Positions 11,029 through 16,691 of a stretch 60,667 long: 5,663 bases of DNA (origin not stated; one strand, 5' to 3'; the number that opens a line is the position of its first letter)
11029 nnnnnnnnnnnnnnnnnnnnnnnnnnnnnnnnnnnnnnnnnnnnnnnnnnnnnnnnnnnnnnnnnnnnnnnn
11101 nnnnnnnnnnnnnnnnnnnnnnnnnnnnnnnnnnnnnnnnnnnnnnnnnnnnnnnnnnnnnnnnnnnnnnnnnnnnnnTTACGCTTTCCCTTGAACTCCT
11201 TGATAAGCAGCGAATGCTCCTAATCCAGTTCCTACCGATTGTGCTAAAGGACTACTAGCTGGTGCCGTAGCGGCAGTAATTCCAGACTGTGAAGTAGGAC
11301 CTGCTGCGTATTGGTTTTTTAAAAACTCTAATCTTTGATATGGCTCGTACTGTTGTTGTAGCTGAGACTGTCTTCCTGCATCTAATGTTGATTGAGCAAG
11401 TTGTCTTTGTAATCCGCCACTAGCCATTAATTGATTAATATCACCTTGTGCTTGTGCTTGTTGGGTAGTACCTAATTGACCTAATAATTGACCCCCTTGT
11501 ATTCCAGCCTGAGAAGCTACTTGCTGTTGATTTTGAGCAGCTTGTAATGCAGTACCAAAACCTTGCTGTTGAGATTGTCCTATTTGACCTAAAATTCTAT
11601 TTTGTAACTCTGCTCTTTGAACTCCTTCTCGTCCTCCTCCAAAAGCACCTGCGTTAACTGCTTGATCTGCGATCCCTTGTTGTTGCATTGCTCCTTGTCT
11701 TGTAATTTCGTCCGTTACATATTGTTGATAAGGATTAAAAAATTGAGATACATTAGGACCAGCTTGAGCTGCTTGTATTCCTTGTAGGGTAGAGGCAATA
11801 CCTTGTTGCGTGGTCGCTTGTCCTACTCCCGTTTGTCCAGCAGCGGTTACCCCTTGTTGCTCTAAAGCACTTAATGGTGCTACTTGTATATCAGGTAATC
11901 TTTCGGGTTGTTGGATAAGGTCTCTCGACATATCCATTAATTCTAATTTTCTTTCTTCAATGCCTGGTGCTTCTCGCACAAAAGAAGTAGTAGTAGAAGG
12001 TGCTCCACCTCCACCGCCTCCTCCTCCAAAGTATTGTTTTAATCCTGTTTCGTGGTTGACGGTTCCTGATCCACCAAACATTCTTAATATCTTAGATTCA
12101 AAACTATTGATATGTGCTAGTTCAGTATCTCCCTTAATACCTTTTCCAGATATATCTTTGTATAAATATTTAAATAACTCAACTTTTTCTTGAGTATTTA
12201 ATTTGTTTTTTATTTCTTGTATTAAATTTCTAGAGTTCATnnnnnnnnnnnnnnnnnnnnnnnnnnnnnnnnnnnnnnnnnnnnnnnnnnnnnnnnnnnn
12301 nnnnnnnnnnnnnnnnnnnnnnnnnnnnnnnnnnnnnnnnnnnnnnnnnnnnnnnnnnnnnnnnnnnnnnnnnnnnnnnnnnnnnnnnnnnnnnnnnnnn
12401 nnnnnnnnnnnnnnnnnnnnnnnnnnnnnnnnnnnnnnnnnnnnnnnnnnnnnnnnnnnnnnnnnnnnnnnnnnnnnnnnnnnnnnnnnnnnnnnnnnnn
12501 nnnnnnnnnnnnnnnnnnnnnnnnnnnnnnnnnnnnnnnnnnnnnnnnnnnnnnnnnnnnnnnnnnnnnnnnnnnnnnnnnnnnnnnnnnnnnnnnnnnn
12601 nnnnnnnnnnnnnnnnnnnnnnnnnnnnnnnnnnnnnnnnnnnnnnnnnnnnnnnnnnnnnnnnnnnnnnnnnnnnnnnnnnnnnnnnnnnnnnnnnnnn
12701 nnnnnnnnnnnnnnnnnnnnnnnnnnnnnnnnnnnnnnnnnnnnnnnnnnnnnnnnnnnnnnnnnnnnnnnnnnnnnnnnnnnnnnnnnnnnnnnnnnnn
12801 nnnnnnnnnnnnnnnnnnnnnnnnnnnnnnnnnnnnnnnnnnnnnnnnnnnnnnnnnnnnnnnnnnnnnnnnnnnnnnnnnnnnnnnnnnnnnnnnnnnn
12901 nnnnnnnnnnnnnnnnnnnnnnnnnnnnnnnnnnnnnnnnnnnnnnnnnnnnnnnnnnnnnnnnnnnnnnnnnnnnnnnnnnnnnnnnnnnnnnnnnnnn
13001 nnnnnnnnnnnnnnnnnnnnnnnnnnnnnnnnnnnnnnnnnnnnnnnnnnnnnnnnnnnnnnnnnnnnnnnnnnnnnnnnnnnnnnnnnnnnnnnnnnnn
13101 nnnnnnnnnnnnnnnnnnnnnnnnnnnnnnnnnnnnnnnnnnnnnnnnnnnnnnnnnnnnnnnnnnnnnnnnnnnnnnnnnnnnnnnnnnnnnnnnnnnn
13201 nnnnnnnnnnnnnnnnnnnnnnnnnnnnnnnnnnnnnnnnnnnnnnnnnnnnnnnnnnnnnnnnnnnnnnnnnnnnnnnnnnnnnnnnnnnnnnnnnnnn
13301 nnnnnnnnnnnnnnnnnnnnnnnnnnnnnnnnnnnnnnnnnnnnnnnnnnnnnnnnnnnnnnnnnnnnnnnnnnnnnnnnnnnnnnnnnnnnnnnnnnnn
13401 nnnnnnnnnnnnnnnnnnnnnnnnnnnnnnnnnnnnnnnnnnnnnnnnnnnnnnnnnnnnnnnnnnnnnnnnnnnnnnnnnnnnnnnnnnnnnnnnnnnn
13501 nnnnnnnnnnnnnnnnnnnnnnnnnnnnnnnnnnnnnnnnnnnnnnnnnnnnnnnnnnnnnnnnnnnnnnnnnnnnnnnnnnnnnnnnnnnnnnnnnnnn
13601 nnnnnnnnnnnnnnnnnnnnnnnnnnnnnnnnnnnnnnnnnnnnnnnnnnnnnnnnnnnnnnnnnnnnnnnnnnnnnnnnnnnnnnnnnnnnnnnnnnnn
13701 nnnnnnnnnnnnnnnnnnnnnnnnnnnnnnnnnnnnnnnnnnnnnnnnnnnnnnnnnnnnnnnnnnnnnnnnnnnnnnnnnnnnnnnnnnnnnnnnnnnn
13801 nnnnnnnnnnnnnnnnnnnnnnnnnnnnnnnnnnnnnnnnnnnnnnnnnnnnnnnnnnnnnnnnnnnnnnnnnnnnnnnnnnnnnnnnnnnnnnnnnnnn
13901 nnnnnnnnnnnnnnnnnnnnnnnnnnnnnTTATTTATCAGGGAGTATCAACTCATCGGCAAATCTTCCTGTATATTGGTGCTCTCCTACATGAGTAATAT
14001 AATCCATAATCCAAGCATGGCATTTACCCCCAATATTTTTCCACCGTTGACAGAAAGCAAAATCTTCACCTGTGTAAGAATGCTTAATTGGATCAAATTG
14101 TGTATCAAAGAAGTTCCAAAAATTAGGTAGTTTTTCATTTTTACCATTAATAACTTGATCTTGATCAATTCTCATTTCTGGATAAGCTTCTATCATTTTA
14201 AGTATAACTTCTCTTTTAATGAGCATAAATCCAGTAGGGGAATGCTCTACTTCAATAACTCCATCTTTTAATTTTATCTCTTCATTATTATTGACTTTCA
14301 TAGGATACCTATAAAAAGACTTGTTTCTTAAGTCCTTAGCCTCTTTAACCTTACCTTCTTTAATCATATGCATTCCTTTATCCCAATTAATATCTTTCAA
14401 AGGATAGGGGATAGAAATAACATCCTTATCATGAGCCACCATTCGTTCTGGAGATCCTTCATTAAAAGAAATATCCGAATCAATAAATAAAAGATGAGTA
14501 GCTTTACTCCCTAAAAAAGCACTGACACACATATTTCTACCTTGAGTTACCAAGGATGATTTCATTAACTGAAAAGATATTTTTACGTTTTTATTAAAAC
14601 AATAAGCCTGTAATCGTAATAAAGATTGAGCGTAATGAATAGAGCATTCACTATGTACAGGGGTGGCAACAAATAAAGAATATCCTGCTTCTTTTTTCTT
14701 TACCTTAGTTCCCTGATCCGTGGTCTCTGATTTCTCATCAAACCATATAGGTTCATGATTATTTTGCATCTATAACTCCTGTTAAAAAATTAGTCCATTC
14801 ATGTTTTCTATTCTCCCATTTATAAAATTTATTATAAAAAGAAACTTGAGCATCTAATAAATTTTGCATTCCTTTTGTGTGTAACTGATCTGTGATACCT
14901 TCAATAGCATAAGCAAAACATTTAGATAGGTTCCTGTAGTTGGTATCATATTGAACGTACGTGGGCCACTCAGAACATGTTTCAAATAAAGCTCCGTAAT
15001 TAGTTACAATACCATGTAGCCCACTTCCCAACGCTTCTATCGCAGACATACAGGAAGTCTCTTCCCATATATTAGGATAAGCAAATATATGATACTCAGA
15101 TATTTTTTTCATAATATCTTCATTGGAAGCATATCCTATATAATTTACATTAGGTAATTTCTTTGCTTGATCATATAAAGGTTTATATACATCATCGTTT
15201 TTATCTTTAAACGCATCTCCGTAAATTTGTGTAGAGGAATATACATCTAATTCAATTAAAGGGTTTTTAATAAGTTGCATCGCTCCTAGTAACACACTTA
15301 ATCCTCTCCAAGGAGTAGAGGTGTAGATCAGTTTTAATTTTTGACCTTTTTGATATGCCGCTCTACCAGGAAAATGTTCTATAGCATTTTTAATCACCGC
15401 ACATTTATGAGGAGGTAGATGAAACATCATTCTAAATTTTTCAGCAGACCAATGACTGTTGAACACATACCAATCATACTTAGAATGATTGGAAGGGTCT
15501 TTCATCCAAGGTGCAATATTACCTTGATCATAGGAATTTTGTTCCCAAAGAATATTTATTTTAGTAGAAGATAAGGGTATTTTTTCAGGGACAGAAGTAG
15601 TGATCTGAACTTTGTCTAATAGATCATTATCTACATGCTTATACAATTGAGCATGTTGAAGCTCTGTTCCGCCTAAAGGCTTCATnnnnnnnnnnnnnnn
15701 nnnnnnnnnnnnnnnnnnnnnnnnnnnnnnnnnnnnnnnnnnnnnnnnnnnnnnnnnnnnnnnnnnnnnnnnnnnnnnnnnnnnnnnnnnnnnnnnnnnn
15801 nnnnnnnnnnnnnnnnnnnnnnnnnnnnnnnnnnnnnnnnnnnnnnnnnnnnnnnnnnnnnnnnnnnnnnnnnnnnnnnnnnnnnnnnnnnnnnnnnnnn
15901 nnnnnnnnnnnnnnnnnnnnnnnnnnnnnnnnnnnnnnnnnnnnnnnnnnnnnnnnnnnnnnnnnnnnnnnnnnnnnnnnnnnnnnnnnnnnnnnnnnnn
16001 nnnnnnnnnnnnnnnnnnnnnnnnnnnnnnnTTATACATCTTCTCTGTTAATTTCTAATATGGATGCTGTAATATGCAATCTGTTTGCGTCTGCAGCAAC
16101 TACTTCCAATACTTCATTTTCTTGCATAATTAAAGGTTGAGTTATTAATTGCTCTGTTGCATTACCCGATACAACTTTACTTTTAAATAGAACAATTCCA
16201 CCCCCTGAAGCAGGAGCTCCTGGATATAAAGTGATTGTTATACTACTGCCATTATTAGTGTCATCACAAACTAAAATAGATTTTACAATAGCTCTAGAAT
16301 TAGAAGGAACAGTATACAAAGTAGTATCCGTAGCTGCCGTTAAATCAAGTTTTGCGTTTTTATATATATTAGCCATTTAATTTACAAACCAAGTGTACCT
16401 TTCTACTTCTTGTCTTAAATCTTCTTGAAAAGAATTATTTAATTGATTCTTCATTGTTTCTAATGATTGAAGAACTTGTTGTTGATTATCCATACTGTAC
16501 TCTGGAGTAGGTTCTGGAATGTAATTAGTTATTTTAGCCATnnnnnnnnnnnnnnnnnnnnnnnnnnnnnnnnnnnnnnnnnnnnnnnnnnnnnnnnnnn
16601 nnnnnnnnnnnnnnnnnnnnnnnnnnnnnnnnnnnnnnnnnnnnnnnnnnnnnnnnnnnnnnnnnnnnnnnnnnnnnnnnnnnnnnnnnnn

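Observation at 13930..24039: Enzyme island inside the tail module: 2OG-Fe(II) oxygenase paralogs, a NodU/CmcH carbamoyltransferase, and GT-A and GT-B glycosyltransferases. Candidate virion (fibre) or host-glycan hydroxylation, glycosylation and carbamoylation pathway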

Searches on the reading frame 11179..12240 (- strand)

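Call 27: search_protein_families(library=pfam, proteins=[window:11179-12240:-], max_evalue=0.01)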
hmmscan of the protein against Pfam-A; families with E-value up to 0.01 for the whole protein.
window:11179-12240:- (353 aa): 0 families

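Call 81: search_protein_families(library=phrogs, proteins=[window:11179-12240:-], max_evalue=0.001)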
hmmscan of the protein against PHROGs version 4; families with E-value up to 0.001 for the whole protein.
window:11179-12240:- (353 aa): 1 family
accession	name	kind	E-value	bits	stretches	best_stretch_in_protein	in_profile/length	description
phrog_4287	-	DNA, RNA and nucleotide metabolism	6.2e-05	23.4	1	136-344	92-317/392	DNA ejection protein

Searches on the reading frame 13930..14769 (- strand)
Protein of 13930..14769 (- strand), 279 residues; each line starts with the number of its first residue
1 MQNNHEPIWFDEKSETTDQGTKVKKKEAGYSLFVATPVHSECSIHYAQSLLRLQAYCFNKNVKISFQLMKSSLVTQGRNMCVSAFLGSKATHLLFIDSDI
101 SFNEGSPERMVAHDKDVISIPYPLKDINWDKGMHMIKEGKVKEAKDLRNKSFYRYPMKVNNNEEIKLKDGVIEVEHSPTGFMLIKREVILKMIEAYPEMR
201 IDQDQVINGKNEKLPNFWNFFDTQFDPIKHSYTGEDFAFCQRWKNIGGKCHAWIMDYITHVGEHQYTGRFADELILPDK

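Call 3: search_protein_families(library=pfam, proteins=[window:13930-14769:-], max_evalue=0.1)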
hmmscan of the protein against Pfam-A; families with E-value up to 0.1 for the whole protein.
window:13930-14769:- (279 aa): 1 family
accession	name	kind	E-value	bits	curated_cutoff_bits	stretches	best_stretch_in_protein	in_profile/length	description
PF03452.20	Anp1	-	0.00039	20.4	28.8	1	58-119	105-167/263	Anp1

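Call 5: search_protein_families(library=phrogs, proteins=[window:13930-14769:-], max_evalue=0.01)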
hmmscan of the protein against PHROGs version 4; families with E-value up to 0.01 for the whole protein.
window:13930-14769:- (279 aa): 1 family
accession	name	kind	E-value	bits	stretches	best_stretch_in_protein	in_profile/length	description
phrog_1574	-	unknown function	5.7e-38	132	1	22-262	5-230/240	-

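Call 43: search_solved_structures(query=A4, max_evalue=1, show_alignments=1)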
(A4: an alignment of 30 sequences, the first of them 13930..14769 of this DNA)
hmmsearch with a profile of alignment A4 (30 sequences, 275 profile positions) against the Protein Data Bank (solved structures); distinct sequences matched with E-value up to 1: 0.

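Call 70: search_protein_families(library=pfam, alignment_id=A4, max_evalue=0.05)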
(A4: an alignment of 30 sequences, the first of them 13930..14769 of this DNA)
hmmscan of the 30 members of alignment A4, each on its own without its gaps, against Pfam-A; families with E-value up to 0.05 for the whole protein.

A. member 1, window:13930-14769:- (279 aa): 1 family
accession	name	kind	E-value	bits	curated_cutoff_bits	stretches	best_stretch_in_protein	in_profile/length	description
PF03452.20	Anp1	-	0.00039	20.4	28.8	1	58-119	105-167/263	Anp1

B. families by the number of members that match (of 30 scanned): 4 families
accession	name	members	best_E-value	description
PF03452.20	Anp1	24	6.8e-05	Anp1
PF20202.4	DUF6564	4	0.016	Domain of unknown function (DUF6564)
PF13506.12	Glyco_transf_21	1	0.022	Glycosyl transferase family 21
PF09329.16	zf-primase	1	0.049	Primase zinc finger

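Call 85: search_dna_similar(query=window:13930-14769:-, collection=phages, mode=protein, max_rows=40, rows=spread)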
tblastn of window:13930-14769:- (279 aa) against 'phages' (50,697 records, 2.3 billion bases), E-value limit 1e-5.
Records with a match: 65; places in all: 66; records where one place covers at least 80% of the query: 62.
Best place of each record, by identity: <60% 65.
By first word of the organism name: Synechococcus 43; Sinorhizobium 7; Caudoviricetes 4; Pelagibacter 2; Bacteriophage 2; Caulobacter 2; Stenotrophomonas 1; Ochrobactrum 1; Rhizobium 1; Marine 1; and 1 more.
By host as written in the record: - 51; Sinorhizobium meliloti 7; Candidatus Pelagibacter sp. HTCC1062 2; Caulobacter crescentus CB15 2; Stenotrophomonas maltophilia D1571 1; Ochrobactrum sp. POC9 1; Rhizobium phaseoli I1_18 1.
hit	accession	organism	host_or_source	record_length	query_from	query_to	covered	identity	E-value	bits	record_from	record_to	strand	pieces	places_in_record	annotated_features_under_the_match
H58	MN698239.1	Pelagibacter phage HTVC023P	Candidatus Pelagibacter sp. HTCC1062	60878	7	276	97%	54.4%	1e-94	310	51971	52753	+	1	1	hypothetical protein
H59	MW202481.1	Caudoviricetes sp.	Manatee Spring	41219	31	273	87%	34.1%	6e-30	124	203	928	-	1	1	none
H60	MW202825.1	Bacteriophage sp.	Manatee Spring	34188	32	270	86%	34.4%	3e-31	127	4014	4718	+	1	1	none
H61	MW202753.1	Bacteriophage sp.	Manatee Spring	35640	32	270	86%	33.1%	7e-23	103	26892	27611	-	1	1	dpG-synthase-like protein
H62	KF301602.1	Caulobacter phage Cr30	Caulobacter crescentus CB15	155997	68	266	71%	35.3%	2e-26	114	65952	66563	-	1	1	hypothetical protein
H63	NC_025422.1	Caulobacter phage Cr30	Caulobacter crescentus CB15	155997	68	266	71%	35.3%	2e-26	114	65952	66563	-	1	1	hypothetical protein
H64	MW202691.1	Caudoviricetes sp.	Manatee Spring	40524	34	274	86%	26.3%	1e-17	89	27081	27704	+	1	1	polysaccharide biosynthesis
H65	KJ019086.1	Synechococcus phage ACG-2014f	-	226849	34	266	84%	27.1%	2e-16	85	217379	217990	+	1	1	hypothetical protein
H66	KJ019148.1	Synechococcus phage ACG-2014f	-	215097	34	266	84%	27.1%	3e-16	84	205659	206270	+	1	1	hypothetical protein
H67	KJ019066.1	Synechococcus phage ACG-2014f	-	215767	34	266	84%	27.1%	3e-16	84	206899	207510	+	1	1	hypothetical protein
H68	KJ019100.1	Synechococcus phage ACG-2014f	-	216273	34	266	84%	27.1%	3e-16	84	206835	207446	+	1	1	hypothetical protein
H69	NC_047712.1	Synechococcus phage ACG-2014f_Syn7803C7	-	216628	34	266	84%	27.1%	3e-16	84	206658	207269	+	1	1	hypothetical protein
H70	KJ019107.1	Synechococcus phage ACG-2014f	-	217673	34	266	84%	27.1%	3e-16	84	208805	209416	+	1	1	hypothetical protein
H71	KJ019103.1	Synechococcus phage ACG-2014f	-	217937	34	266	84%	27.1%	3e-16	84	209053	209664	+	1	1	hypothetical protein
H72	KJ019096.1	Synechococcus phage ACG-2014f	-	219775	34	266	84%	27.1%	3e-16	84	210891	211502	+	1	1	hypothetical protein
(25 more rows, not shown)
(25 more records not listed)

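Call 86: get_annotated_region(hit=H61, flank=7000)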
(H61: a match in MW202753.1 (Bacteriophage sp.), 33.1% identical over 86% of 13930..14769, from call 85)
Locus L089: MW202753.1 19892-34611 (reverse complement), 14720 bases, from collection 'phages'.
description: Bacteriophage sp. isolate ctz7E20, complete genome.
organism: Bacteriophage sp. (NCBI taxid 38018)
taxonomy: Viruses
host: -; source: Manatee Spring; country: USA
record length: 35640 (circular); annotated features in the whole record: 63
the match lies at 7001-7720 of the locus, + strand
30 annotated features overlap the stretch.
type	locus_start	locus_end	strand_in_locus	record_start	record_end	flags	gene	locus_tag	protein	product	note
CDS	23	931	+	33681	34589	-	-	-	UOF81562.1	antirestriction protein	-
CDS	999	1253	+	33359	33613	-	-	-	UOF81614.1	hypothetical protein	-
CDS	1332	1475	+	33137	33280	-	-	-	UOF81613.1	hypothetical protein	-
CDS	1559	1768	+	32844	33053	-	-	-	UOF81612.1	hypothetical protein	-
CDS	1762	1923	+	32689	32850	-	-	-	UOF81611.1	hypothetical protein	-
CDS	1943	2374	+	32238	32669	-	-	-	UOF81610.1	hypothetical protein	-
CDS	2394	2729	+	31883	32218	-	-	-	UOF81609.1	hypothetical protein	-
CDS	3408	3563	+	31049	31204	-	-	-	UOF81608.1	hypothetical protein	-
CDS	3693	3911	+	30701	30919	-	-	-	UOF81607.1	hypothetical protein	-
CDS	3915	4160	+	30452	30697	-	-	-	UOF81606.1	coiled-coil domain-containing protein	-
CDS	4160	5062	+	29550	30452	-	-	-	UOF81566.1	exonuclease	-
CDS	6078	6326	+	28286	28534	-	-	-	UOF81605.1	hypothetical protein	-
CDS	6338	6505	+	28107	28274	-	-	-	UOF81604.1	hypothetical protein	-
CDS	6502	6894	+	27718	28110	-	-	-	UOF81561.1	endodeoxyribonuclease ruS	-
CDS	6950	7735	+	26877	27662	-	-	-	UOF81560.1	dpG-synthase-like protein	-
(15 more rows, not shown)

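Call 87: get_annotated_region(hit=H62, flank=6000)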
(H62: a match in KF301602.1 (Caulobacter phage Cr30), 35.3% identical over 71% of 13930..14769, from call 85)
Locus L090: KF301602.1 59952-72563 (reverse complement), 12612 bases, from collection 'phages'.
description: Caulobacter phage Cr30, complete genome.
organism: Caulobacter phage Cr30 (NCBI taxid 1357714)
taxonomy: Viruses; Duplodnaviria; Heunggongvirae; Uroviricota; Caudoviricetes
host: Caulobacter crescentus CB15; source: pond water; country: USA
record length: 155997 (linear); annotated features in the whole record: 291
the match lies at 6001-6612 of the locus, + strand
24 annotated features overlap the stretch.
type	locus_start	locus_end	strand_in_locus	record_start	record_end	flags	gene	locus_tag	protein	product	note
CDS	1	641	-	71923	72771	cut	-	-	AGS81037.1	integrase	-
CDS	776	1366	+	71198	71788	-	-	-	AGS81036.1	RNA polymerase sigma factor for late transcription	phage T4 gp55 homolog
CDS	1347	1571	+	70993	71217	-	-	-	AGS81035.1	hypothetical protein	-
CDS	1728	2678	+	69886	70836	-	-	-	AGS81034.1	recombination endonuclease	phage T4 gp47 homolog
CDS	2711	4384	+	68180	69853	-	-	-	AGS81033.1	recombination endonuclease subunit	-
CDS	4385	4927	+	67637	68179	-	-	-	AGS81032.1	hypothetical protein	-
CDS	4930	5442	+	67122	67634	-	-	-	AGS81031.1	peptide deformylase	-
CDS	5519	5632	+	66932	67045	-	-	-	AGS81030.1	hypothetical protein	-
CDS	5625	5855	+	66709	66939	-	-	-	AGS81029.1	hypothetical protein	-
CDS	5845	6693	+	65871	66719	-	-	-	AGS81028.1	hypothetical protein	-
CDS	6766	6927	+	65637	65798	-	-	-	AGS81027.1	hypothetical protein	-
CDS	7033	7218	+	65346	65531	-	-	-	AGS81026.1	hypothetical protein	-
CDS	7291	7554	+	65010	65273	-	-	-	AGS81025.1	hypothetical protein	-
CDS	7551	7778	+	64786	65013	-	-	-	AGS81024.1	hypothetical protein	-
CDS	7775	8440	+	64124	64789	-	-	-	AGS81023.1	sliding clamp DNA polymerase accessory protein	-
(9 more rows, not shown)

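Call 98: search_protein_families(library=ncbifam, proteins=[window:13930-14769:-], max_evalue=0.01)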
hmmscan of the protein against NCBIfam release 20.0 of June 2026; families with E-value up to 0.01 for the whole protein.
window:13930-14769:- (279 aa): 0 families

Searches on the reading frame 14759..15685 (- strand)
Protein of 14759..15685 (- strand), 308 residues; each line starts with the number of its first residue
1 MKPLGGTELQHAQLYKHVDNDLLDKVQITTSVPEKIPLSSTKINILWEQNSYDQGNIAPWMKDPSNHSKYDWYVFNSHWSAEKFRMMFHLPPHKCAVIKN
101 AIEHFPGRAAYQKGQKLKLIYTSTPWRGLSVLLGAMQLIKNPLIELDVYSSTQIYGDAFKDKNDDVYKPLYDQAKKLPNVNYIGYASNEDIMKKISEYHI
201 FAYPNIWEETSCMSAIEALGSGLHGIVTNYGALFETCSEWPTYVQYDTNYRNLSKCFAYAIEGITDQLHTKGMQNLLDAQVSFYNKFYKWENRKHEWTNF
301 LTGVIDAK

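Call 3: search_protein_families(library=pfam, proteins=[window:14759-15685:-], max_evalue=0.1)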
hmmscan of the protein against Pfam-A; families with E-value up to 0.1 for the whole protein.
window:14759-15685:- (308 aa): 3 families
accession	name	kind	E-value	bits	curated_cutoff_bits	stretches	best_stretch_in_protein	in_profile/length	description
PF00534.26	Glycos_transf_1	-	6.7e-08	32.7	26.4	1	124-242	25-136/172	Glycosyl transferases group 1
PF13692.12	Glyco_trans_1_4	-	4.2e-06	27.5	27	1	125-237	13-115/142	Glycosyl transferases group 1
PF13439.12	Glyco_transf_4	-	0.041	14.4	28.5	1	56-103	118-167/170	Glycosyltransferase Family 4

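Call 5: search_protein_families(library=phrogs, proteins=[window:14759-15685:-], max_evalue=0.01)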
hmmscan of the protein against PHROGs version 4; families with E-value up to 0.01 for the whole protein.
window:14759-15685:- (308 aa): 1 family
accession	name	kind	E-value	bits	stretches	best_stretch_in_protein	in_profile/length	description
phrog_2170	-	moron, auxiliary metabolic gene and host takeover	4.6e-26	92.8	1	64-302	120-370/374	glycosyltransferase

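Call 77: search_solved_structures(query=window:14759-15685:-, max_evalue=0.01)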
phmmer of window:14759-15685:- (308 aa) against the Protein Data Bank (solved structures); distinct sequences matched with E-value up to 0.01: 0.

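Call 98: search_protein_families(library=ncbifam, proteins=[window:14759-15685:-], max_evalue=0.01)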
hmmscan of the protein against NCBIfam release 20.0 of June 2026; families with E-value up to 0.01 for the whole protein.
window:14759-15685:- (308 aa): 3 families
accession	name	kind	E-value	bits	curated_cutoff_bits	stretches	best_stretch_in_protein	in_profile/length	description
NF012028.0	PRK15484.1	subfamily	0.00068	18.8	618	1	125-296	204-370/380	lipopolysaccharide N-acetylglucosaminyltransferase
NF053513.1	Gtran_IagA_BgsA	equivalog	0.0013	17.8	460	1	175-273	213-309/333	LTA glycolipid anchor biosynthesis glycosyltransferase, IagA/BgsA family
NF041876.1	EPS_EpsE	equivalog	0.0022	17.3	400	1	125-235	225-332/389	exopolysaccharide biosynthesis GT4 family glycosyltransferase EpsE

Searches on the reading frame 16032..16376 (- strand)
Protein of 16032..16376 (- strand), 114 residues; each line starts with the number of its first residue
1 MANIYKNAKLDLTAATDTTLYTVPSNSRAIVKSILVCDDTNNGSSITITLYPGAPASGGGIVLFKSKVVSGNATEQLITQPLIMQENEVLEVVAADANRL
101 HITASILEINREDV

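Call 3: search_protein_families(library=pfam, proteins=[window:16032-16376:-], max_evalue=0.1)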
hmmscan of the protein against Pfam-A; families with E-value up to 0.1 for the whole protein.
window:16032-16376:- (114 aa): 0 families

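Call 5: search_protein_families(library=phrogs, proteins=[window:16032-16376:-], max_evalue=0.01)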
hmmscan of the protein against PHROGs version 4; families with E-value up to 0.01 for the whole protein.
window:16032-16376:- (114 aa): 1 family
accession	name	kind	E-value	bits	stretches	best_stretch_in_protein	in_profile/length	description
phrog_1276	-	unknown function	1.6e-08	35.4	1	1-112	1-114/325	-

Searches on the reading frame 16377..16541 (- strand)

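Call 6: search_protein_families(library=pfam, proteins=[window:16377-16541:-], max_evalue=0.1)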
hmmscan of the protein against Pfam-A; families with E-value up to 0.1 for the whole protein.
window:16377-16541:- (54 aa): 2 families
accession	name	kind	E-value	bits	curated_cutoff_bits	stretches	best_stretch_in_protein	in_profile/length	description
PF09823.15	DUF2357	-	0.03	14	23.3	1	5-50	184-229/251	Domain of unknown function (DUF2357)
PF09058.15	L27_1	-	0.046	14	29.7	1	19-48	3-31/59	L27_1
